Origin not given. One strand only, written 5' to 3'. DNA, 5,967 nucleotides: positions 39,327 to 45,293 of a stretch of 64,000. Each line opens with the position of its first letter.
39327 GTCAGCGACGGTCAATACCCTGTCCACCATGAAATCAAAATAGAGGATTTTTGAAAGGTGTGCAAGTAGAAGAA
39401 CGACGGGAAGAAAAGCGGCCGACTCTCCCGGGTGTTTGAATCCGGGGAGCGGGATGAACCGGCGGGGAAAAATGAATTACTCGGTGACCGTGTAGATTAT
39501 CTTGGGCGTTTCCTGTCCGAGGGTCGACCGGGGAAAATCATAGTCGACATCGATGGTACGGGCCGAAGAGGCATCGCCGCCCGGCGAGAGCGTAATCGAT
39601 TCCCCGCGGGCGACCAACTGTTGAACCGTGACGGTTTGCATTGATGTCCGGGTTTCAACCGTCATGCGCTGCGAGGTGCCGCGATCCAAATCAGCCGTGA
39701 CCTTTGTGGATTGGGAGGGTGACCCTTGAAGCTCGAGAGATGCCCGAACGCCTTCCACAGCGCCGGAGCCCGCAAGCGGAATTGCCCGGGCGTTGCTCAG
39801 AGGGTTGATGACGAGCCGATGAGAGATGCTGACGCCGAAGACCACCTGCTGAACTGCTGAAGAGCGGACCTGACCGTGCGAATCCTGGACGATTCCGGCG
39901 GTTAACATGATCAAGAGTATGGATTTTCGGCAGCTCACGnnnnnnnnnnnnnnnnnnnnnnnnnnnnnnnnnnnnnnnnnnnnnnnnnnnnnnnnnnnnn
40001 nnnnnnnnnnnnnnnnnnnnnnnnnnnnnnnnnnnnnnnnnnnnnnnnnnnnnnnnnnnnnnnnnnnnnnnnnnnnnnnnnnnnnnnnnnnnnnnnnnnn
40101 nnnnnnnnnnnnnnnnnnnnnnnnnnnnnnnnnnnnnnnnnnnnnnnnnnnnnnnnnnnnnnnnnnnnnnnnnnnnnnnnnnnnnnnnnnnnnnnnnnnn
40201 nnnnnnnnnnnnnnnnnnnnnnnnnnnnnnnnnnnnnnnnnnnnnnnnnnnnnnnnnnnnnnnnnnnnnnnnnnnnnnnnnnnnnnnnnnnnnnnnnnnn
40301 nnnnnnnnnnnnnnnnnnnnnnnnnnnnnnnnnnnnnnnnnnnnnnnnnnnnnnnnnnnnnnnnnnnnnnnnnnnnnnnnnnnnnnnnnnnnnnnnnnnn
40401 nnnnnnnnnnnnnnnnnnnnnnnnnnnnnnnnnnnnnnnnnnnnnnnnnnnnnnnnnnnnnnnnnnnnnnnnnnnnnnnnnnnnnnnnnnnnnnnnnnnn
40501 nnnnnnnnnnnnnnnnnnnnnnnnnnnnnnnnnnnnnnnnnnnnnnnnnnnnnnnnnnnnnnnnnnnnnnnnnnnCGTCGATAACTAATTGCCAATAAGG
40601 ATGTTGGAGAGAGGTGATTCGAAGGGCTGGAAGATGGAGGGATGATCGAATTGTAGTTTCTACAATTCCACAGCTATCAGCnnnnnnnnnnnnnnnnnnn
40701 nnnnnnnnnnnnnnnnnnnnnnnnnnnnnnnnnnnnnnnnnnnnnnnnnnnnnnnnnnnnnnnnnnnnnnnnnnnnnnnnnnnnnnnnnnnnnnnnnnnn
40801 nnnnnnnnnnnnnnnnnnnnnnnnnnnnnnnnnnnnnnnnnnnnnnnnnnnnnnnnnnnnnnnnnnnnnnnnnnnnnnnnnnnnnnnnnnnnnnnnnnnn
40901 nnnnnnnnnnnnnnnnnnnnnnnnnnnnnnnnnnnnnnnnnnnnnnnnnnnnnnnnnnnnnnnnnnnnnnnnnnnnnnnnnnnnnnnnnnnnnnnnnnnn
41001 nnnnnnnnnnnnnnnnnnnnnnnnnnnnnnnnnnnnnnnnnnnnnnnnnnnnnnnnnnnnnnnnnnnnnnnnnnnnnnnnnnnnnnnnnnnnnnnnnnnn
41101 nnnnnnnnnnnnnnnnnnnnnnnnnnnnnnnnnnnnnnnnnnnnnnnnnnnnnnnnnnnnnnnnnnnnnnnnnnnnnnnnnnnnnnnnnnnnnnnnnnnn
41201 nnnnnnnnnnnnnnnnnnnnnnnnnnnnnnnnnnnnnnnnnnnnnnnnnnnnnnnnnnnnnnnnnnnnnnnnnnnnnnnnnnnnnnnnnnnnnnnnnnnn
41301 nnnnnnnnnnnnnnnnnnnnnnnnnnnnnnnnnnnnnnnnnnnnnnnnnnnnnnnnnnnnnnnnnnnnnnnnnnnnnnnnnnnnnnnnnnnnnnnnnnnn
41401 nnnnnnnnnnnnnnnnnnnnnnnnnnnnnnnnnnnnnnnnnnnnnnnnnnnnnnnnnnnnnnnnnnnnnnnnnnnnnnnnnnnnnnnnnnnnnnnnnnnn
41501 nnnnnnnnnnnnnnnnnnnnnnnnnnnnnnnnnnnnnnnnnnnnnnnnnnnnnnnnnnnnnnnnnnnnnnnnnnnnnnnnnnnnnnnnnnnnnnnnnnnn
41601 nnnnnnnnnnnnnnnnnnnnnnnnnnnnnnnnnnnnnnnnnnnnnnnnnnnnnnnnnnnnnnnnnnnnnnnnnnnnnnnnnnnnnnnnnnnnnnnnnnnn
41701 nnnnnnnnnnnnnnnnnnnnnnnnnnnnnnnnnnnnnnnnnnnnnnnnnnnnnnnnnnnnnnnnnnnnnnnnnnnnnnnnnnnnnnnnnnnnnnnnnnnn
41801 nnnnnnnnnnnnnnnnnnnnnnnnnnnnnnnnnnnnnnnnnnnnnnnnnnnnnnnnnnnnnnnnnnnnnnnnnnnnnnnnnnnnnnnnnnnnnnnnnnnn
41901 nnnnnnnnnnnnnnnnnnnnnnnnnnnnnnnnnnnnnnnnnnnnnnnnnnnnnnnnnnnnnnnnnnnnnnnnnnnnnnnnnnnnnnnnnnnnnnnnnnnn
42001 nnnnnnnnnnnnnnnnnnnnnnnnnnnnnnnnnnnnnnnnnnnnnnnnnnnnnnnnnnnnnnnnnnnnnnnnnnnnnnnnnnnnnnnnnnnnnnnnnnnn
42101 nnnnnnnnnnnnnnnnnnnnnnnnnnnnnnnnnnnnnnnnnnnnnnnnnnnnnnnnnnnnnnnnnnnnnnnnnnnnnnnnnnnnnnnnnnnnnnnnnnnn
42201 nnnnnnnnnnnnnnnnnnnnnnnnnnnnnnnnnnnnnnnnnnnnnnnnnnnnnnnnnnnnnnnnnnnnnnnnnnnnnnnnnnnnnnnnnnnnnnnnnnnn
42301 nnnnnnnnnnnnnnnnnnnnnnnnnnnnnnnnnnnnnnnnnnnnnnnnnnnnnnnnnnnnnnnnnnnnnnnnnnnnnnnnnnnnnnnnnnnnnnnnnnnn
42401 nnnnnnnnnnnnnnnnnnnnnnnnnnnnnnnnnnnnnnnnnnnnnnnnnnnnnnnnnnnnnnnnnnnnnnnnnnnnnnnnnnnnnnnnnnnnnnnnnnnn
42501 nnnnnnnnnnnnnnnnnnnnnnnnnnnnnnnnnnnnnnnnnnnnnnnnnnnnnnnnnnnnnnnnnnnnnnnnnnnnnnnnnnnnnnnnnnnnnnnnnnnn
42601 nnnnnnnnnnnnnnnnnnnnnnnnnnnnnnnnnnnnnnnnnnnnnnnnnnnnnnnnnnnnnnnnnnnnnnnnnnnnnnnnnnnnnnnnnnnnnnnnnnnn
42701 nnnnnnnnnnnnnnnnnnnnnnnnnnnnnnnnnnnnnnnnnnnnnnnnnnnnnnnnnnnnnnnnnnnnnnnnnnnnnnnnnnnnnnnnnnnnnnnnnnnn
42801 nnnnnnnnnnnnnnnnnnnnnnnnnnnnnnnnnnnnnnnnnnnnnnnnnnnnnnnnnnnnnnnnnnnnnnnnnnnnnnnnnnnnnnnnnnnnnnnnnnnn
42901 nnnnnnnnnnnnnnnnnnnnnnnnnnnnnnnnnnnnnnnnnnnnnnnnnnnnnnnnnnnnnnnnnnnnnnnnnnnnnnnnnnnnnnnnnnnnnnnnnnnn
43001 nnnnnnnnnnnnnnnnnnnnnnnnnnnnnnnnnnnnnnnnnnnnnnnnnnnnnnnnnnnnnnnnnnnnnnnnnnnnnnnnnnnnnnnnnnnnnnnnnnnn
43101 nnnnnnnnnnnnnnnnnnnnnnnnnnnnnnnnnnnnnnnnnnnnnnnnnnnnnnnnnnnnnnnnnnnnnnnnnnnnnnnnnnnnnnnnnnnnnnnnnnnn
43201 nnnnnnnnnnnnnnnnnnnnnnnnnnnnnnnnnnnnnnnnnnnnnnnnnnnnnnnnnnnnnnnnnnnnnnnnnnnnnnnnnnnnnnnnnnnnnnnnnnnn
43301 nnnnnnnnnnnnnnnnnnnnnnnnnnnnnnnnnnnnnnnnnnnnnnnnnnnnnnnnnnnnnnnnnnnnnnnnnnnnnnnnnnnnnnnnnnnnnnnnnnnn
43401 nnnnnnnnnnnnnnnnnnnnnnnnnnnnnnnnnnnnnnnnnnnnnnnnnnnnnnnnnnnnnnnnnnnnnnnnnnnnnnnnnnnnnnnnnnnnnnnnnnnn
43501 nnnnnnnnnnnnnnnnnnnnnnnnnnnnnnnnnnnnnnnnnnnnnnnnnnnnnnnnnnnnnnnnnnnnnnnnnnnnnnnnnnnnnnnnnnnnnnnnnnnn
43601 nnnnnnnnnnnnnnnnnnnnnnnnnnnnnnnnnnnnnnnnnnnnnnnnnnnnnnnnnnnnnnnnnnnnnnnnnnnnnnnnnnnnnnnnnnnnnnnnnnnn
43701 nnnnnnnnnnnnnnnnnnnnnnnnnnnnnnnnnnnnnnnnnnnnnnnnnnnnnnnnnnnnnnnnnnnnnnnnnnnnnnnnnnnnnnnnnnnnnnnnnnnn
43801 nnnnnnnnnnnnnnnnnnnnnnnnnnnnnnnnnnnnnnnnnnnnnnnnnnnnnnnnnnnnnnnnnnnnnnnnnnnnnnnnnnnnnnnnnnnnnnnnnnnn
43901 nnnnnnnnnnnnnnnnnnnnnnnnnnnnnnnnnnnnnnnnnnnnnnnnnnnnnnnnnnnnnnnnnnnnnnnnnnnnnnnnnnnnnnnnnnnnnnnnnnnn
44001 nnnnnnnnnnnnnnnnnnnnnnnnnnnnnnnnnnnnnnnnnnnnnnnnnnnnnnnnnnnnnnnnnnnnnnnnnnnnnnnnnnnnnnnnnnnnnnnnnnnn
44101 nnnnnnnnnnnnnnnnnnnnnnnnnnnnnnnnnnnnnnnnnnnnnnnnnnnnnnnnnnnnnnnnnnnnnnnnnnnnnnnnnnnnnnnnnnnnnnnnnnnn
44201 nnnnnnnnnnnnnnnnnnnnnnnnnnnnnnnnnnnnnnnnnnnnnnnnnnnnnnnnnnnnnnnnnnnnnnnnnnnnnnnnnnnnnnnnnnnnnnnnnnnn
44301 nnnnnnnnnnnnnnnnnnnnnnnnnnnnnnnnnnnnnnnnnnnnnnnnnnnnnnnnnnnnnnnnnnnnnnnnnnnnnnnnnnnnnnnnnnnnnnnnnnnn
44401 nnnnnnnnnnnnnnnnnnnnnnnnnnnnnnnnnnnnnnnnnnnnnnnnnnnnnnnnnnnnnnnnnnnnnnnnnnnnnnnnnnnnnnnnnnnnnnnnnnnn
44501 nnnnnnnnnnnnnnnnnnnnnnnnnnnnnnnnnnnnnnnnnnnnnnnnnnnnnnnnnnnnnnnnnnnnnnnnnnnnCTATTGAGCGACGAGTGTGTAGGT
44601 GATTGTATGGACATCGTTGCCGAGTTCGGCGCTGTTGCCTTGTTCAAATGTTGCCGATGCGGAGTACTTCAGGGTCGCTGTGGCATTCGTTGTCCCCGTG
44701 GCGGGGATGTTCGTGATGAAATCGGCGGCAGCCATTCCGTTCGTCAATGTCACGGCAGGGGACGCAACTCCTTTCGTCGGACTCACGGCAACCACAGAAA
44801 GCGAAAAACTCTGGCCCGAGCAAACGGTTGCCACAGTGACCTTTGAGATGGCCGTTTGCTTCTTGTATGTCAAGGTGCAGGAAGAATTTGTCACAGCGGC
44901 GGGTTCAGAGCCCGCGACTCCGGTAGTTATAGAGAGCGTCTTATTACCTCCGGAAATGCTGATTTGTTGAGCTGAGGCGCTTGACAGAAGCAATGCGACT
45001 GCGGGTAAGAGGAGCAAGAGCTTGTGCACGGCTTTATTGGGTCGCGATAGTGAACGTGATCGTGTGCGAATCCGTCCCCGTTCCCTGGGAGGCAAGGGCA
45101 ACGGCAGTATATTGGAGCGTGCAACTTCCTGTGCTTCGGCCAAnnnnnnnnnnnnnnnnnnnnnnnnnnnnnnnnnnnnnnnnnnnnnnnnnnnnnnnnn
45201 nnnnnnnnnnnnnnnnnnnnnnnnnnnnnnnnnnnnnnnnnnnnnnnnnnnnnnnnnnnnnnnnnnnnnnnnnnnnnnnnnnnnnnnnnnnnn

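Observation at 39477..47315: Nine-gene locus of seven small secreted Thr/Ser/Ala-rich pilin-like proteins with an usher-like outer-membrane protein and a periplasmic Ig-fold protein: candidate undescribed fimbria or surface-fibre assembly system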

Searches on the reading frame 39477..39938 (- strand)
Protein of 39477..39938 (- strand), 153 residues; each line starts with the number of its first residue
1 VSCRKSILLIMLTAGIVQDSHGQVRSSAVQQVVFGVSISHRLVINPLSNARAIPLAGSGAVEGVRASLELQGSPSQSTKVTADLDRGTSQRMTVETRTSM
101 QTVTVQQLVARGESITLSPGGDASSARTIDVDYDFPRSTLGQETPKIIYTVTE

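Call 3: search_protein_families(library=pfam, proteins=[window:39477-39938:-], max_evalue=1)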
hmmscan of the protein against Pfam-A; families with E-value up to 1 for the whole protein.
window:39477-39938:- (153 aa): 0 families

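Call 4: search_protein_families(library=ncbifam, proteins=[window:39477-39938:-], max_evalue=1)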
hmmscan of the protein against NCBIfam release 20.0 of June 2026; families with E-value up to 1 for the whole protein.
window:39477-39938:- (153 aa): 0 families

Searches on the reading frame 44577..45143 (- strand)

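Call 3: search_protein_families(library=pfam, proteins=[window:44577-45143:-], max_evalue=1)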
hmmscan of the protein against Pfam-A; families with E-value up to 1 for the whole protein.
window:44577-45143:- (188 aa): 1 family
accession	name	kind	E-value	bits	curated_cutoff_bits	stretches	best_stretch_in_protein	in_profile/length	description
PF16397.10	DUF5006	-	0.098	12.2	34.1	1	93-169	145-219/263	Domain of unknown function (DUF5006)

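Call 4: search_protein_families(library=ncbifam, proteins=[window:44577-45143:-], max_evalue=1)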
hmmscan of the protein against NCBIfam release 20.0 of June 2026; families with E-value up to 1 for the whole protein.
window:44577-45143:- (188 aa): 0 families

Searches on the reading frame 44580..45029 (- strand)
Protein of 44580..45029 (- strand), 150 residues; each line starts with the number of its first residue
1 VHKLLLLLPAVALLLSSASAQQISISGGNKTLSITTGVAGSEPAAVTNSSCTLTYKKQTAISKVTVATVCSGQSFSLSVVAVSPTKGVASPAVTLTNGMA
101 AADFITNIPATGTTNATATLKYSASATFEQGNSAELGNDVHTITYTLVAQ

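Call 95: list_cluster_members(proteins=[window:44580-45029:-, window:44580-45017:-, window:44580-45101:-, window:44580-45143:-, window:44580-45095:-, window:44580-44993:-])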
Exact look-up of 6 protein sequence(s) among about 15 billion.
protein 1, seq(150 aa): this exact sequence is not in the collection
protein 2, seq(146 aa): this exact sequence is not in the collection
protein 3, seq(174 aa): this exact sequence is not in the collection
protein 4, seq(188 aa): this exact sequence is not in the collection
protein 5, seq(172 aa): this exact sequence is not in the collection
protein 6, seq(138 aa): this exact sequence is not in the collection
